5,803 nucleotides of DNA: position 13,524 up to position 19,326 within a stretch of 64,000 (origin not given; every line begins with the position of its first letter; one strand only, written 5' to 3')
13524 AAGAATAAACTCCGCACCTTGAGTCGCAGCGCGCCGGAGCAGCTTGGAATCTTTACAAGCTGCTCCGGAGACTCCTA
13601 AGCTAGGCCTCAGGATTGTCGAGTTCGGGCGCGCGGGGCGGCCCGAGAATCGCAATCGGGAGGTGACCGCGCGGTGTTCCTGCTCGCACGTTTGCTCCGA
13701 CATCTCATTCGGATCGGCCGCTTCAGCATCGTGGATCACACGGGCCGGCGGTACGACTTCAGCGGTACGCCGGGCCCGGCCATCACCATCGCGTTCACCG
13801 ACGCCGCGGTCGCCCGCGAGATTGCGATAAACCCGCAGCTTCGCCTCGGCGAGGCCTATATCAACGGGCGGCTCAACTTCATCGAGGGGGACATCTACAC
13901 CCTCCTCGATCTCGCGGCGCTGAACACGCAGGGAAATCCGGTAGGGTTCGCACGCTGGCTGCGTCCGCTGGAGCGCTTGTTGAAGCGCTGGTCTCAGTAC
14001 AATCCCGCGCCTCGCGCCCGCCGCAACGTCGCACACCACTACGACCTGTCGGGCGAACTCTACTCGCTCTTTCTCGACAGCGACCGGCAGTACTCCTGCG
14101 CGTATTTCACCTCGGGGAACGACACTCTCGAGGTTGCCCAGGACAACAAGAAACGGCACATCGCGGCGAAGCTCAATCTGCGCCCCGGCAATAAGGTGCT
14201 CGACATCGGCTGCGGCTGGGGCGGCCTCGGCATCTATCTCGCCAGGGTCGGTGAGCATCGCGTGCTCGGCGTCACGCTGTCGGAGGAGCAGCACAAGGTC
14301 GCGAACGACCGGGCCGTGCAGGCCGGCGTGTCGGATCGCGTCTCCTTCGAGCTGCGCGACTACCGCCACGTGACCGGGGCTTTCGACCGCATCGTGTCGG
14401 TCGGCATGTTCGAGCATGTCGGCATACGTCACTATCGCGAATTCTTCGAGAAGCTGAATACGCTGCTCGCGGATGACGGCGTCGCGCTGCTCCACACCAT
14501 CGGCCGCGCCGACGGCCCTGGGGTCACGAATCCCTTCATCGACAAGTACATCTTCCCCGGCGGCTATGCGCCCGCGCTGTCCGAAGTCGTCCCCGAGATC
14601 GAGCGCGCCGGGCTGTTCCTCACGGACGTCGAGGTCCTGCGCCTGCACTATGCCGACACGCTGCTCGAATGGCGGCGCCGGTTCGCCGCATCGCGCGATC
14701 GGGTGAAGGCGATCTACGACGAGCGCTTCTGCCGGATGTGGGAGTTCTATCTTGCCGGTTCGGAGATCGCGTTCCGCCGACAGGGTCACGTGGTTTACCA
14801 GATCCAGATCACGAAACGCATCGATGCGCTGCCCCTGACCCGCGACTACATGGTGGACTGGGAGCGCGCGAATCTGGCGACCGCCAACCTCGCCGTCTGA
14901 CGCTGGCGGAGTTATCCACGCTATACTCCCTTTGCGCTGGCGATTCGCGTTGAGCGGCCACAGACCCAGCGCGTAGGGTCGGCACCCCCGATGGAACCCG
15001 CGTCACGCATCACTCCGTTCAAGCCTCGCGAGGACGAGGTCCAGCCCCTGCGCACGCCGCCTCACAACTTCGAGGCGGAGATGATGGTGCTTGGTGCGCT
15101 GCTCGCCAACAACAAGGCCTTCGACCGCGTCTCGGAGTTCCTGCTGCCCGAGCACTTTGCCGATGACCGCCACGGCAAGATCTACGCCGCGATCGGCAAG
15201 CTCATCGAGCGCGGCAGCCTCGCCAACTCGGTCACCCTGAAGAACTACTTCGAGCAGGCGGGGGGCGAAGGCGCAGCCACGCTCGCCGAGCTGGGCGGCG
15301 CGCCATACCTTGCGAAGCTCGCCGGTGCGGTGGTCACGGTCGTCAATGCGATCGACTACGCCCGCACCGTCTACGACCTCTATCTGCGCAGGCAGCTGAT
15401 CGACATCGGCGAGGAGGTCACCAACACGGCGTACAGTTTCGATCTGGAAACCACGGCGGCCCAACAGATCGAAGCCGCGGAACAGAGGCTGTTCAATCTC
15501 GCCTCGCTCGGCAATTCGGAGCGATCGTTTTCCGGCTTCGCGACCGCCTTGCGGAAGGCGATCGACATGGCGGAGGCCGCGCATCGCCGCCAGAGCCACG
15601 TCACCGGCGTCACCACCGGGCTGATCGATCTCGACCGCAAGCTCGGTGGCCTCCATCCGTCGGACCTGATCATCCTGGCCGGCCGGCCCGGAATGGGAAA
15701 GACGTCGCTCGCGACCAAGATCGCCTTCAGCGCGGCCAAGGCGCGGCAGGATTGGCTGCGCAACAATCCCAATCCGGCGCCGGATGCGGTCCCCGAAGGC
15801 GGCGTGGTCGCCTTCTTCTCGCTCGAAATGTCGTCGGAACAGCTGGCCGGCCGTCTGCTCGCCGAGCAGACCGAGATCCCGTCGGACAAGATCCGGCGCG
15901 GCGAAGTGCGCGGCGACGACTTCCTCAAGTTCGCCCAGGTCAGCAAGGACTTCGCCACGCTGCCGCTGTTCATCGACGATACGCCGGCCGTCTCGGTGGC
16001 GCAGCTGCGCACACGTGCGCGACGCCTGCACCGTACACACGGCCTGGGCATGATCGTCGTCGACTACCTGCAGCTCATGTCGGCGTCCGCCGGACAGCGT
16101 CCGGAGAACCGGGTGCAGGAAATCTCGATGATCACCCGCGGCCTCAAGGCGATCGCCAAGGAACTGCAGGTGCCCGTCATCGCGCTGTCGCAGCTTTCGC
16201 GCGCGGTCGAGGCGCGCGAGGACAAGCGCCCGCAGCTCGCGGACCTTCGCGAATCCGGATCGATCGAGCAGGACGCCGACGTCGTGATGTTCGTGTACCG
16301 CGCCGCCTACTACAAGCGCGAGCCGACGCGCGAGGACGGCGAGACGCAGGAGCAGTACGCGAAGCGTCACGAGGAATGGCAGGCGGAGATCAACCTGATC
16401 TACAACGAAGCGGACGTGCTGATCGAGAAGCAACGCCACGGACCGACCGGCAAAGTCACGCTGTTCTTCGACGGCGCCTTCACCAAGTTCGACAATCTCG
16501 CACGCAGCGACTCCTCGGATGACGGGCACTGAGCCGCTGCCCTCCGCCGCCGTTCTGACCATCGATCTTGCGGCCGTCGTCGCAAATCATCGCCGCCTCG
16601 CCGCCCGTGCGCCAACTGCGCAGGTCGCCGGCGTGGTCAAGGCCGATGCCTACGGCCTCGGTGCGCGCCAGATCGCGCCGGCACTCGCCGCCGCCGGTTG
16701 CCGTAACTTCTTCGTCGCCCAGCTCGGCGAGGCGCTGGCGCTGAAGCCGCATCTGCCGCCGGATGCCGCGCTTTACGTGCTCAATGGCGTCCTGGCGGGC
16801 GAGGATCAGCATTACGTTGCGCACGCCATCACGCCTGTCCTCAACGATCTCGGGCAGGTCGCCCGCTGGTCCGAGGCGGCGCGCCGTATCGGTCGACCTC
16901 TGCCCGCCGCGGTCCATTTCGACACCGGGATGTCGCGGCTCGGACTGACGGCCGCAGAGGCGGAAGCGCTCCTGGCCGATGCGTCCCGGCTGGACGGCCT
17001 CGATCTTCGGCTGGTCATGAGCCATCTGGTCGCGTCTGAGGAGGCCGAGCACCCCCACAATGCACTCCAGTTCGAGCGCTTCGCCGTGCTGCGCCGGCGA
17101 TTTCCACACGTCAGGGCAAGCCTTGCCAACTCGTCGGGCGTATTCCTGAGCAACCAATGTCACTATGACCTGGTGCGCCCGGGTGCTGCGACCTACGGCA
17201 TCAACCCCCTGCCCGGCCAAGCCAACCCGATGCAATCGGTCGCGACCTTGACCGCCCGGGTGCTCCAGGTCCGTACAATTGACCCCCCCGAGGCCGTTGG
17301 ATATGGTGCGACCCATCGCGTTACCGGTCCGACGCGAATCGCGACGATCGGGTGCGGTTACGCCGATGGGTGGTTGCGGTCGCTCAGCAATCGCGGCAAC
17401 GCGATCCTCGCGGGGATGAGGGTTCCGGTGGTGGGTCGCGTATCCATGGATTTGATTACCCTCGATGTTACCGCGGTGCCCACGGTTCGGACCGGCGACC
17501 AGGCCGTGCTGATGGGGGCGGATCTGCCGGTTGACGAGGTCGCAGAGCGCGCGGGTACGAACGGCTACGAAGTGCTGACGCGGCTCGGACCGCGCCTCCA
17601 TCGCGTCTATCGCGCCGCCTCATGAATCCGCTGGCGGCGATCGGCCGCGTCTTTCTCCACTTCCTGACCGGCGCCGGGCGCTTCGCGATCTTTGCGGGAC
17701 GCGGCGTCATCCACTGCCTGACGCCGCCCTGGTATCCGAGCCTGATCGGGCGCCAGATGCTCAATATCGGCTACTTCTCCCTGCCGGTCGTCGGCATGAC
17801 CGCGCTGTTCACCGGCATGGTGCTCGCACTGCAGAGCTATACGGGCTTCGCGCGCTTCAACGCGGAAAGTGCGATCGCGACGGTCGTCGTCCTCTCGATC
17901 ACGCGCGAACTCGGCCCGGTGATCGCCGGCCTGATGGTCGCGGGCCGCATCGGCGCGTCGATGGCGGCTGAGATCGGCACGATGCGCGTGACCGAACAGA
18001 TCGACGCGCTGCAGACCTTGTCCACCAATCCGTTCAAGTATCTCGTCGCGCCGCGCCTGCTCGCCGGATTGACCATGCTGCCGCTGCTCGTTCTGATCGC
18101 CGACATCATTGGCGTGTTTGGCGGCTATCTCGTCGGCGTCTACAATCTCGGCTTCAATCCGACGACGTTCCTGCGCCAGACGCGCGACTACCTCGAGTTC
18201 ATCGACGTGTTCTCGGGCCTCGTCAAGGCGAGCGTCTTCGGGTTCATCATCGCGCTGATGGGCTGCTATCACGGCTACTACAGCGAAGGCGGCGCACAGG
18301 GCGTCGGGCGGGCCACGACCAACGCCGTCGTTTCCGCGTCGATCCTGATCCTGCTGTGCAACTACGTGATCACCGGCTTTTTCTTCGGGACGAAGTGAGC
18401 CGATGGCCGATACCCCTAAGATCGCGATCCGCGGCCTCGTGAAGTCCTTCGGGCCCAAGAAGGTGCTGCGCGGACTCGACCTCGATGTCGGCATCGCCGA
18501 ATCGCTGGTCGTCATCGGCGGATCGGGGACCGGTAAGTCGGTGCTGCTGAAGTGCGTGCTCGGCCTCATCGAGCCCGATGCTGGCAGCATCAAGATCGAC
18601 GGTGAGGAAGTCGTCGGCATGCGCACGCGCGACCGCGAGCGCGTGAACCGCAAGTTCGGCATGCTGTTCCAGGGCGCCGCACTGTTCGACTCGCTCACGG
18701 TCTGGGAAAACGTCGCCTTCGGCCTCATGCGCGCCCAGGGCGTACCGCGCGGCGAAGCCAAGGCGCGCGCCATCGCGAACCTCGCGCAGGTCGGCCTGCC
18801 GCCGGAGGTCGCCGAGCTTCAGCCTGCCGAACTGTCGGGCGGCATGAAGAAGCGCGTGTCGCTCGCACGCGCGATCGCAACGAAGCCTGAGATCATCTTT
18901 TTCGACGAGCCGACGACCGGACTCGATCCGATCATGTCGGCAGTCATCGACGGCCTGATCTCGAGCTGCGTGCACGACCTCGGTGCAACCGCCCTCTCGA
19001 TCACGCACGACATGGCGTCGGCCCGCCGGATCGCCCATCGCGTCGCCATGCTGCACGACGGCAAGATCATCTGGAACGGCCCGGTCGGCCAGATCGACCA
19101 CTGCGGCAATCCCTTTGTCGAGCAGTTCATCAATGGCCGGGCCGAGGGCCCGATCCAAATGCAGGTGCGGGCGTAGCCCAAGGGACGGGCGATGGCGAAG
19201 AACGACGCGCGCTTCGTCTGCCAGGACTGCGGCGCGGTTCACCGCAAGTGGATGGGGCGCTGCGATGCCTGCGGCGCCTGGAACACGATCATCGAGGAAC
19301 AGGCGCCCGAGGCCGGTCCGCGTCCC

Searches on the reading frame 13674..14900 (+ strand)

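Call 14: search_protein_families(library=ncbifam, proteins=[window:13674-14900:+], max_evalue=0.00001)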
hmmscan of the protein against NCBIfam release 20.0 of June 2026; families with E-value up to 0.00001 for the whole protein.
window:13674-14900:+ (408 aa): 9 families
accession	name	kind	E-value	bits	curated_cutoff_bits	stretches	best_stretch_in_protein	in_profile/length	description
NF053839.1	CPFASynBruc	equivalog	5.1e-178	592.2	600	1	3-399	4-402/410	cyclopropane fatty acid synthase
NF008686.0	PRK11705.1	equivalog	4.6e-86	289.3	400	1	38-382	38-373/383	cyclopropane fatty acyl phospholipid synthase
NF040703.1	cyclopro_CfaB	exception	2.8e-82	276.6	650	1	31-384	28-379/393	C17 cyclopropane fatty acid synthase CfaB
NF040660.1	mycolic_MTase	equivalog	3.2e-50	171.3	390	1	118-380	7-282/283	cyclopropane mycolic acid synthase family methyltransferase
TIGR01983.1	UbiG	equivalog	2.9e-13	49.7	102.95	1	164-279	42-157/228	bifunctional 2-polyprenyl-6-hydroxyphenol methylase/3-demethylubiquinol 3-O-methyltransferase UbiG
TIGR02021.1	BchM-ChlM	equivalog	9.2e-13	48.1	158.9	1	170-264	53-146/218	magnesium protoporphyrin IX methyltransferase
NF043040.1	corrin_prot_MT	hypoth_equivalog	5.3e-12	45.6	180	1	158-272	29-146/216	corrinoid protein-associated methyltransferase CpaM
NF041943.1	GPPMT_Stmyces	equivalog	1.4e-09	38.3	400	1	121-230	30-136/272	geranyl diphosphate 2-C-methyltransferase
NF045667.1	MTase_DVU1556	equivalog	2.3e-06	27.3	155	1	162-216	13-67/213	DVU_1556 family methyltransferase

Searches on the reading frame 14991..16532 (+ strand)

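Call 14: search_protein_families(library=ncbifam, proteins=[window:14991-16532:+], max_evalue=0.00001)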
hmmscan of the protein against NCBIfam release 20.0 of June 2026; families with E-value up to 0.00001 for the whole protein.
window:14991-16532:+ (513 aa): 16 families
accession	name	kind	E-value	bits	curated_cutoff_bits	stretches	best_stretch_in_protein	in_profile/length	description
NF006606.0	PRK09165.1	equivalog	1.2e-206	687.1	540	1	15-509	13-493/497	replicative DNA helicase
TIGR00665.1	DnaB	equivalog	2.2e-150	501.3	385.25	1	23-504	2-434/435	replicative DNA helicase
NF004384.0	PRK05748.1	equivalog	1.1e-128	429.7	525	1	16-508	3-447/452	replicative DNA helicase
NF005852.0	PRK07773.1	equivalog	1.6e-120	403.9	780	2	19-424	20-398/886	replicative DNA helicase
TIGR03600.1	phage_DnaB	exception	5.4e-115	384.8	498.65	1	27-493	2-421/421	phage replicative helicase, DnaB family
NF006443.0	PRK08760.1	equivalog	5.3e-111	371.3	741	1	14-506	24-470/476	replicative DNA helicase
NF040583.1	dnaB_SPI-7_type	exception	4.3e-103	345.7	655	1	24-448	2-401/434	SPI-7-type island replicative DNA helicase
NF005424.0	PRK07004.1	equivalog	1.1e-100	337.4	834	1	12-507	4-455/460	replicative DNA helicase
NF004109.0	PRK05595.1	equivalog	1.8e-100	336.7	737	1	19-445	4-403/444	replicative DNA helicase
NF006306.0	PRK08506.1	equivalog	3e-95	319.6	596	1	26-504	6-452/472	replicative DNA helicase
NF005369.0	PRK06904.1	equivalog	2.3e-93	313.5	809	1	13-508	15-469/474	replicative DNA helicase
NF006458.0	PRK08840.1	equivalog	1.4e-91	307.6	884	1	11-446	8-422/464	replicative DNA helicase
NF005945.0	PRK08006.1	equivalog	1.3e-89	301.2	898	1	11-510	15-470/471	replicative DNA helicase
NF004967.0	PRK06321.1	equivalog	9.5e-79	265.5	751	1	17-460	10-444/472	replicative DNA helicase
NF005240.0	PRK06749.1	subfamily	2.6e-66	224.2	686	1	25-459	4-405/428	replicative DNA helicase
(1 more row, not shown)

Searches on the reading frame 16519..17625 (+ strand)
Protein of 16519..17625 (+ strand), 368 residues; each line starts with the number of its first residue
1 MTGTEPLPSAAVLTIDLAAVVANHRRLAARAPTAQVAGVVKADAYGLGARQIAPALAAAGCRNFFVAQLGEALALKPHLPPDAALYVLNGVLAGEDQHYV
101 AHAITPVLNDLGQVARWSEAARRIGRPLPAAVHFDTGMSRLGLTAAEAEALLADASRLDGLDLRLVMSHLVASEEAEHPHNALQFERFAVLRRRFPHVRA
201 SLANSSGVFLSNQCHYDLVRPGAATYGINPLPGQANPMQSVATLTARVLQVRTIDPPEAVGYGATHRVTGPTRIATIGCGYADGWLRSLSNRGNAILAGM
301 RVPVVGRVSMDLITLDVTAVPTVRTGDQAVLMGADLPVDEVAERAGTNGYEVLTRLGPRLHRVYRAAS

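Call 14: search_protein_families(library=ncbifam, proteins=[window:16519-17625:+], max_evalue=0.00001)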
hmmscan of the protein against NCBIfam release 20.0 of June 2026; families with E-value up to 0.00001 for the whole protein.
window:16519-17625:+ (368 aa): 9 families
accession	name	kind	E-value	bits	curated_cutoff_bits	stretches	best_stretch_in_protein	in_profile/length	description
NF000792.0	PRK00053.2-3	equivalog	2.4e-88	296.7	384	1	11-365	4-359/360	alanine racemase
TIGR00492.1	alr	equivalog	2.9e-70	237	168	1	11-364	3-367/369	alanine racemase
NF008897.0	PRK11930.1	equivalog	1.3e-67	228.5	804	1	11-364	460-819/822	bifunctional UDP-N-acetylmuramoyl-tripeptide:D-alanyl-D-alanine ligase/alanine racemase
NF033131.1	vanT-G-Cterm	exception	1.1e-57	195.6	460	1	11-364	3-368/368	serine racemase VanT catalytic subunit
NF002970.2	PRK03646.1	exception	1.7e-52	178.7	600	1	12-361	6-352/356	catabolic alanine racemase DadX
NF000791.0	PRK00053.2-2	equivalog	4.4e-34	118.2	218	1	12-363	3-338/340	alanine racemase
NF033132.1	vanT-CELN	equivalog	2.7e-31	108.7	900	1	31-361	361-694/697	membrane-bound serine racemase VanT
NF009879.0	PRK13340.1-4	subfamily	2.4e-25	89.2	434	1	9-335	40-371/406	alanine racemase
NF033133.1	vanT-L-cat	exception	1.8e-21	76.8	750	1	34-360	32-361/366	serine racemase VanT-L catalytic subunit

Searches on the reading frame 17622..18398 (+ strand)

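Call 14: search_protein_families(library=ncbifam, proteins=[window:17622-18398:+], max_evalue=0.00001)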
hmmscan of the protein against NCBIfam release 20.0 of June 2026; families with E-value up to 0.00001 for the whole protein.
window:17622-18398:+ (258 aa): 2 families
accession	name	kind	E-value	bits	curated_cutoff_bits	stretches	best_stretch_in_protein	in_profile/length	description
TIGR00056.1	TIGR00056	subfamily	2.9e-77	259.8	212.2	1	20-255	28-257/260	MlaE family lipid ABC transporter permease subunit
NF033619.1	perm_MlaE_1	exception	2.4e-66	224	315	1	6-255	2-252/253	lipid asymmetry maintenance ABC transporter permease subunit MlaE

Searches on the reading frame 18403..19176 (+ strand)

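Call 14: search_protein_families(library=ncbifam, proteins=[window:18403-19176:+], max_evalue=0.00001)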
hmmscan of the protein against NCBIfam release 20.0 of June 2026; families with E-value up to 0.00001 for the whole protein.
window:18403-19176:+ (257 aa): 183 families (the best 25 are shown)
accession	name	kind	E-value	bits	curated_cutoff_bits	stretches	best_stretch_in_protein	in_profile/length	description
NF008809.0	PRK11831.1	equivalog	2.8e-51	174.4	441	1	7-254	9-255/270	phospholipid ABC transporter ATP-binding protein MlaF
TIGR01186.1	proV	subfamily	1.9e-49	168.7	326.6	1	16-245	3-232/363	betaine/proline/choline family ABC transporter ATP-binding protein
NF007027.0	PRK09493.1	equivalog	4.3e-49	167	379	1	8-241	3-234/240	glutamine ABC transporter ATP-binding protein GlnQ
TIGR03265.1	PhnT2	equivalog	2e-45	155.6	457.7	1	5-243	3-235/353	putative 2-aminoethylphosphonate ABC transporter ATP-binding protein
TIGR03005.1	ectoine_ehuA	equivalog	9.1e-45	152.8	345.4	1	8-231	2-234/252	ectoine/hydroxyectoine ABC transporter ATP-binding protein EhuA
TIGR04521.1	ECF_ATPase_2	equivalog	2.1e-44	151.7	330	1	19-228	18-229/279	energy-coupling factor transporter ATPase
NF008428.0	PRK11264.1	equivalog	2.4e-44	151.4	406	1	7-229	4-229/250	L-cystine ABC transporter ATP-binding protein TcyN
TIGR00968.1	3a0106s01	subfamily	2.9e-43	148.1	342.75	1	7-244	1-232/237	sulfate ABC transporter ATP-binding protein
TIGR01187.1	potA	subfamily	1e-42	146.4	355.6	1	38-243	2-201/325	polyamine ABC transporter ATP-binding protein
TIGR02315.1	ABC_phnC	equivalog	1.3e-42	146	266.1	1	7-232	2-234/243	phosphonate ABC transporter ATP-binding protein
NF006987.0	PRK09452.1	equivalog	1.6e-42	145.6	482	1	4-244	15-249/378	spermidine/putrescine ABC transporter ATP-binding protein PotA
TIGR03258.1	PhnT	equivalog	4.3e-42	144.4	499.15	1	7-246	9-242/359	2-aminoethylphosphonate ABC transport system ATP-binding subunit PhnT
TIGR00972.1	3a0107s01c2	equivalog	7.1e-42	143.5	343.2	1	7-244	2-244/248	phosphate ABC transporter ATP-binding protein PstB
TIGR02314.1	ABC_MetN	equivalog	7.6e-42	143.5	499.7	1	22-244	21-242/343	methionine ABC transporter ATP-binding protein MetN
TIGR02673.1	FtsE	equivalog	4.7e-41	140.8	264.85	1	14-221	9-214/214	cell division ATP-binding protein FtsE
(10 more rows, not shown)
